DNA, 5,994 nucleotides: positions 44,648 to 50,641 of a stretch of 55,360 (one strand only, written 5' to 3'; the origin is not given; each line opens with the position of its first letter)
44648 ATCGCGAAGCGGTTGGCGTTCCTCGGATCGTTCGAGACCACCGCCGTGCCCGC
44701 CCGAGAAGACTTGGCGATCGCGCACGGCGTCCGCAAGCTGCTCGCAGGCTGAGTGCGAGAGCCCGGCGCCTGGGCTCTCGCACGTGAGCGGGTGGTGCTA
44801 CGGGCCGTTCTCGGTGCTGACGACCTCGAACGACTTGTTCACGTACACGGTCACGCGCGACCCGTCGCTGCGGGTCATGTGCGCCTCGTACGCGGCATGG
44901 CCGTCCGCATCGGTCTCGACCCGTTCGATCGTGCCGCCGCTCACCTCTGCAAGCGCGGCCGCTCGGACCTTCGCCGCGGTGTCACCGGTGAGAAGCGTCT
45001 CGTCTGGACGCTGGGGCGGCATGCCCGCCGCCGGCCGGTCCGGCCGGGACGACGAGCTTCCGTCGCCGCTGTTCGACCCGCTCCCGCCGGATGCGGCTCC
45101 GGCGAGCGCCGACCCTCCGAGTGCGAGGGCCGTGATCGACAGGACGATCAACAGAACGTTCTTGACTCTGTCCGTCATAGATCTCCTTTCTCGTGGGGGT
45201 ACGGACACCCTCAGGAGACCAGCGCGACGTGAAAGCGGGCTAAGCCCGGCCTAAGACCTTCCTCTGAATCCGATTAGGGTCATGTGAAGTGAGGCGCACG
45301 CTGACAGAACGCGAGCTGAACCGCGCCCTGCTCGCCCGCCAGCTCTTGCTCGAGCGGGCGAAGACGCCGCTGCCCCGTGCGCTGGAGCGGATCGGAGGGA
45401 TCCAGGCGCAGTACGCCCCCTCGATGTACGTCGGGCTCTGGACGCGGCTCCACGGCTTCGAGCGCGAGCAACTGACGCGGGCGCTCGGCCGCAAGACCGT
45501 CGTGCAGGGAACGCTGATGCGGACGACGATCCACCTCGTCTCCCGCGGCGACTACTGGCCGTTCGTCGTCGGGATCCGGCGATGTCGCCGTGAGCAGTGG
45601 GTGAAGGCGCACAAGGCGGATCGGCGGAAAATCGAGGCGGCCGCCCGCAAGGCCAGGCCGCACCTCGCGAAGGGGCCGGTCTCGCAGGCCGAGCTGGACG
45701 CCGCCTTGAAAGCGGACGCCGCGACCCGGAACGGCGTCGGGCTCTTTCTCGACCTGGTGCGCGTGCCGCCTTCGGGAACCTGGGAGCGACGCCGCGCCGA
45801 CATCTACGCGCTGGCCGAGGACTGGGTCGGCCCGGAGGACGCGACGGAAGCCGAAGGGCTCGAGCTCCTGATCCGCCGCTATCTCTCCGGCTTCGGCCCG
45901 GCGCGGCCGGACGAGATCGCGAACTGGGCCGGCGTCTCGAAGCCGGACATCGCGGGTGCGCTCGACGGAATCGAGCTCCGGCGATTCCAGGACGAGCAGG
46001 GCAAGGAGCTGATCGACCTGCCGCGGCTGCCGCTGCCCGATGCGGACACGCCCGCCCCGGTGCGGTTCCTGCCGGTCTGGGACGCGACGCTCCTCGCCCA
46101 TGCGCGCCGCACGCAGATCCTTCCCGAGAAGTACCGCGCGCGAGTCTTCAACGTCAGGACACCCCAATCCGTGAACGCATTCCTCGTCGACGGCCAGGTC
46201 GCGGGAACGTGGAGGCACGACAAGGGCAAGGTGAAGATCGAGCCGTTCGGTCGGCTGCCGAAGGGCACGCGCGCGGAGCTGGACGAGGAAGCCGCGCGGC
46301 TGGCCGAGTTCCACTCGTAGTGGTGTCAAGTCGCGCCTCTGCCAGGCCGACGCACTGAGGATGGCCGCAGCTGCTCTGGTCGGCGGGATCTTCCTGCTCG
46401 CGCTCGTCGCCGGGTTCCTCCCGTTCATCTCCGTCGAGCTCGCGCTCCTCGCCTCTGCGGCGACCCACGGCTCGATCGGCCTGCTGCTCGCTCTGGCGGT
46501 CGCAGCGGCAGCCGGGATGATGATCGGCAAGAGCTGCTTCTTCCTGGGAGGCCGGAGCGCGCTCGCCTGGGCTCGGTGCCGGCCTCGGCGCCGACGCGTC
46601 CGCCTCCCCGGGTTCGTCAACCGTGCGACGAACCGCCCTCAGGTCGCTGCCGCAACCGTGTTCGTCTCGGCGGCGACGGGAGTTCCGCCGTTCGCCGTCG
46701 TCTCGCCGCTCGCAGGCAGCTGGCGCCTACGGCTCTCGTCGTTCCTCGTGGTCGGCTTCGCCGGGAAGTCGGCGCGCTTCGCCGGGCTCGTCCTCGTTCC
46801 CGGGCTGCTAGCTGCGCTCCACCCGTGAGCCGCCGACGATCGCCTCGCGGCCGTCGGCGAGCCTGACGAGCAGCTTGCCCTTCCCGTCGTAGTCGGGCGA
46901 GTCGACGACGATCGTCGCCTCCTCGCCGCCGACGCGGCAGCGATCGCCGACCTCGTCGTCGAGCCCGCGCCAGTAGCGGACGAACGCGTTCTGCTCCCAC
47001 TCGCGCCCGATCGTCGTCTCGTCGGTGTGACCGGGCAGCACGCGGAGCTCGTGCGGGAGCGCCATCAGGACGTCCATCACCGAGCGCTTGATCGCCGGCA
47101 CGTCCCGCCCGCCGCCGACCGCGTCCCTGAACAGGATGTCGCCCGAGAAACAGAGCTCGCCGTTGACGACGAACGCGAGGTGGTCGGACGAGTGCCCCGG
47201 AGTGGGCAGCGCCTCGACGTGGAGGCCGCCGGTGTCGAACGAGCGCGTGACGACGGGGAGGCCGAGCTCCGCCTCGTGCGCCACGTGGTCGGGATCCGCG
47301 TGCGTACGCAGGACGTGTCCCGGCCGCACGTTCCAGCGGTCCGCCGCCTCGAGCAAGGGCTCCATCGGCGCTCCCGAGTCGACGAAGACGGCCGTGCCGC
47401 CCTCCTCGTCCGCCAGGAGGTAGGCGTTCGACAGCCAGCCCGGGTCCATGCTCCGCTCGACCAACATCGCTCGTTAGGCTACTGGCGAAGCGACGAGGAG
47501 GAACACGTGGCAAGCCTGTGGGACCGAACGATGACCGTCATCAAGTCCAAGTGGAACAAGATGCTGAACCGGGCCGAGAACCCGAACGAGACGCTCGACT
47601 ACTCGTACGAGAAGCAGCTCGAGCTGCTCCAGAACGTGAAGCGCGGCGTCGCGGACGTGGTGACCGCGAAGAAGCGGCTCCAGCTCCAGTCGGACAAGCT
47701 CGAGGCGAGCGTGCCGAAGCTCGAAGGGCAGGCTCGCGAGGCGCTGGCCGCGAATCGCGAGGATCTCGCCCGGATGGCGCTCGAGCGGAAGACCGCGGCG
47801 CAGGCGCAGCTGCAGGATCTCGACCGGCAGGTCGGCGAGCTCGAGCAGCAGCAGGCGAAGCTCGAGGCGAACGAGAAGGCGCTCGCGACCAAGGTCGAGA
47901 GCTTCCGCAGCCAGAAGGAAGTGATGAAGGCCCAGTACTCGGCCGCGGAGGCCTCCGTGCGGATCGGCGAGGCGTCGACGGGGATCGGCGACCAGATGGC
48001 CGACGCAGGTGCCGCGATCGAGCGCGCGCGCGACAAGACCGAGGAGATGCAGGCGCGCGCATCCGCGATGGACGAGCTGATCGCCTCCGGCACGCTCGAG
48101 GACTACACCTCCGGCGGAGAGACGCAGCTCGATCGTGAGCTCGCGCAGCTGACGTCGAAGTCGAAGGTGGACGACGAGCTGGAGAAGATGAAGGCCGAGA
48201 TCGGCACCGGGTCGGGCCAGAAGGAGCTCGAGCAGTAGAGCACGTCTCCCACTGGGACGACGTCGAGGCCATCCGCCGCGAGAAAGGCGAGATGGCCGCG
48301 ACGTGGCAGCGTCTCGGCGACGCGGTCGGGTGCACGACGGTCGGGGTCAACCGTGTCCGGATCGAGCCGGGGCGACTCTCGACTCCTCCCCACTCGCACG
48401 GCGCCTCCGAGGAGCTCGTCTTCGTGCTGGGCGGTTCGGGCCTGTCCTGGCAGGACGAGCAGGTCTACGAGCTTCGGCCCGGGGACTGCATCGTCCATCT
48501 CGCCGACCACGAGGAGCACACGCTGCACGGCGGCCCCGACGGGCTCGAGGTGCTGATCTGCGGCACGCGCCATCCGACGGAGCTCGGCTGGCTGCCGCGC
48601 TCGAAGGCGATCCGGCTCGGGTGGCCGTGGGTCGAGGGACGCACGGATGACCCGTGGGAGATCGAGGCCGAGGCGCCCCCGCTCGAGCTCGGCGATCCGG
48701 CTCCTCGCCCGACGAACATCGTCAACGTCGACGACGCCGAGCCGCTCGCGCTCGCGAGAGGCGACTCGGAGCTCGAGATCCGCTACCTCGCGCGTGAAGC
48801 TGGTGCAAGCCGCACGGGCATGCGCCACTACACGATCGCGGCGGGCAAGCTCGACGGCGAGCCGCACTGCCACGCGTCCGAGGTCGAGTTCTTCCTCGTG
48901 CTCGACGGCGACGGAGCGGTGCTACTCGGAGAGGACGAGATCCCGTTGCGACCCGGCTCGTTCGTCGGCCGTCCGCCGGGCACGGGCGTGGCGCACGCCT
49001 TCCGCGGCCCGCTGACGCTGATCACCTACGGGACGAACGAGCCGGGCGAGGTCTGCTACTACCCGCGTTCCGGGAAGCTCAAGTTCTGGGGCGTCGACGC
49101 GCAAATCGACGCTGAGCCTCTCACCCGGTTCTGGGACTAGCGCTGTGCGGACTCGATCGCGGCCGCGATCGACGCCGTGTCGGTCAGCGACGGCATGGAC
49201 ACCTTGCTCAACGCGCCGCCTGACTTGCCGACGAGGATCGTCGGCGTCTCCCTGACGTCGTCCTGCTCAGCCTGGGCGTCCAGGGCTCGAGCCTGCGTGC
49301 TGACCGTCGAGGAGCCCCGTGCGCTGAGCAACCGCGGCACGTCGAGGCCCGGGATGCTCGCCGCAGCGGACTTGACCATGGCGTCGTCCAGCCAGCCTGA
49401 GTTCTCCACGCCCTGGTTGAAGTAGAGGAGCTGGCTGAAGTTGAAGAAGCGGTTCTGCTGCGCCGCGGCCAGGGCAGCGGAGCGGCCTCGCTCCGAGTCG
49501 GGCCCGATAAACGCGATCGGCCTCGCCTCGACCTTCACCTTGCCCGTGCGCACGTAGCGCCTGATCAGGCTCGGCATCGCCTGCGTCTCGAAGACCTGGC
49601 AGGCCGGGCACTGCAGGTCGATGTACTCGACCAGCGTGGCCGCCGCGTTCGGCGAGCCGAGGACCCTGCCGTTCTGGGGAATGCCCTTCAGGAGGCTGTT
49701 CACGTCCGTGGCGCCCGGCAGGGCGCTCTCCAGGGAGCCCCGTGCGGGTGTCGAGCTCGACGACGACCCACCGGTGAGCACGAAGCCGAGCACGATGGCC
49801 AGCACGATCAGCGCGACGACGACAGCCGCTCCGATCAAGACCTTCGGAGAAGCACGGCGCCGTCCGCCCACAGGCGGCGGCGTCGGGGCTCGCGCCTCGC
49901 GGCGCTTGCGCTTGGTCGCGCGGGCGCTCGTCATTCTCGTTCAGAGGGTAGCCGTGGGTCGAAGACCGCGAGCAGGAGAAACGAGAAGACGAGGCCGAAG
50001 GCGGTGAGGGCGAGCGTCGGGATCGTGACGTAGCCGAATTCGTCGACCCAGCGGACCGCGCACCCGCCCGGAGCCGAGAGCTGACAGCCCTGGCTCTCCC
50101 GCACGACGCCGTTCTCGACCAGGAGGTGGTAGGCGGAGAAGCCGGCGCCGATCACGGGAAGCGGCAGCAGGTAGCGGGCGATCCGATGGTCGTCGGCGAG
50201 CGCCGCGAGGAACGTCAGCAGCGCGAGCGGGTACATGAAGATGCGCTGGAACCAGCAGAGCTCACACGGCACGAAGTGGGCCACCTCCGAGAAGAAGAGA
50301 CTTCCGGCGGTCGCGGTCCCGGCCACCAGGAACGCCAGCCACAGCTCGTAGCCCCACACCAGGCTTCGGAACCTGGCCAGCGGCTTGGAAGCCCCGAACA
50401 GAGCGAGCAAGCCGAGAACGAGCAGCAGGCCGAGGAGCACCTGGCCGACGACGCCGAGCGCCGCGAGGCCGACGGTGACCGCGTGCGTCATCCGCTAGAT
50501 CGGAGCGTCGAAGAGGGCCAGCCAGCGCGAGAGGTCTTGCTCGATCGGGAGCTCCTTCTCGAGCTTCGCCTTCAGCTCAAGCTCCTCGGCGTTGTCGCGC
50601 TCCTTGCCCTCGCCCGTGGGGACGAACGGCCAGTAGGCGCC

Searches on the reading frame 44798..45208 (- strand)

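Call 56: search_protein_families(library=pfam, proteins=[window:44798-45208:-], max_evalue=0.001)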
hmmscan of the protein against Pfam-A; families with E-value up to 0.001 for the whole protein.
window:44798-45208:- (136 aa): 1 family
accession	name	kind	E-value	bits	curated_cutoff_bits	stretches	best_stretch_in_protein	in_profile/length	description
PF03413.25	PepSY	-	8.4e-05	23.2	24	1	77-124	3-50/60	Peptidase propeptide and YPEB domain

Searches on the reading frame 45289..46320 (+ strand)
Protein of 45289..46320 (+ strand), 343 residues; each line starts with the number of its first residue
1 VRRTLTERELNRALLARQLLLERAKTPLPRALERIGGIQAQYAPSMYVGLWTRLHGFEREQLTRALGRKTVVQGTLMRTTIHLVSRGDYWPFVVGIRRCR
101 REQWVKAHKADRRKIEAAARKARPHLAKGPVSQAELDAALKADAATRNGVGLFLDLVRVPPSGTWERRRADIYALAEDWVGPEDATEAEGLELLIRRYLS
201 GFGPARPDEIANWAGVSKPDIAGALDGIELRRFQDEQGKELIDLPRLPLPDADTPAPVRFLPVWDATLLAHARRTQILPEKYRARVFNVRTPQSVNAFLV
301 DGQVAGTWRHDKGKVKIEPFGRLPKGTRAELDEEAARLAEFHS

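Call 56: search_protein_families(library=pfam, proteins=[window:45289-46320:+], max_evalue=0.001)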
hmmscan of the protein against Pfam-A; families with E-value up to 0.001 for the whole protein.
window:45289-46320:+ (343 aa): 1 family
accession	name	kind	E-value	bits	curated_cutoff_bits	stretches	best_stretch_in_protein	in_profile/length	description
PF06224.18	AlkZ-like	-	9.9e-69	232.9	25.9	1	32-341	1-329/329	DNA glycosylase AlkZ-like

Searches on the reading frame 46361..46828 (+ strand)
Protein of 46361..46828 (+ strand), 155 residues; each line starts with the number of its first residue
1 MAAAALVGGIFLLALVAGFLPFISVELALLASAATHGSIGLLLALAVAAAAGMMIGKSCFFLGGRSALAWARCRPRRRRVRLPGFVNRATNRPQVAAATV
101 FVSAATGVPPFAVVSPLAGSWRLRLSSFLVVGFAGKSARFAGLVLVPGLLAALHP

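Call 56: search_protein_families(library=pfam, proteins=[window:46361-46828:+], max_evalue=0.001)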
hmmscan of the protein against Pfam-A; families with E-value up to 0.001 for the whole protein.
window:46361-46828:+ (155 aa): 1 family
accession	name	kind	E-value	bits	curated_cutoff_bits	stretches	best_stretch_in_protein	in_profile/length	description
PF09335.16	VTT_dom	-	0.00026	21.9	33.9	1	37-144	11-118/123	VTT domain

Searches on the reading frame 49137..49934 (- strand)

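Call 56: search_protein_families(library=pfam, proteins=[window:49137-49934:-], max_evalue=0.001)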
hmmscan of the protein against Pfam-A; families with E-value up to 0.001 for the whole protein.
window:49137-49934:- (265 aa): 2 families
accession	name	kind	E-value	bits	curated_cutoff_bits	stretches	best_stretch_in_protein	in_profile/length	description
PF13462.12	Thioredoxin_4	-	1.5e-20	74.5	23.2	1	88-236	4-146/165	Thioredoxin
PF01323.26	DSBA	-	4.3e-05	23.8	25.6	1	100-240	1-176/191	DSBA-like thioredoxin domain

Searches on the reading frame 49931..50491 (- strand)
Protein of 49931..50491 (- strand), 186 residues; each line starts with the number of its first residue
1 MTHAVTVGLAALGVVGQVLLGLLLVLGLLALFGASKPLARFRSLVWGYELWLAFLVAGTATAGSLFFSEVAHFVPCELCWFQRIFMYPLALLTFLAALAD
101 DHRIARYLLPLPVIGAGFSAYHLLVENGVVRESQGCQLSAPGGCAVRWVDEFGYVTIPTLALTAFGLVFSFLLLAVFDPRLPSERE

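Call 56: search_protein_families(library=pfam, proteins=[window:49931-50491:-], max_evalue=0.001)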
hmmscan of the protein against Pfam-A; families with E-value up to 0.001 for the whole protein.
window:49931-50491:- (186 aa): 1 family
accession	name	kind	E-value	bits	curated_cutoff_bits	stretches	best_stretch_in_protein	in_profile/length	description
PF02600.21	DsbB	-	1.1e-12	49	22.1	1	51-173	6-146/148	Disulfide bond formation protein DsbB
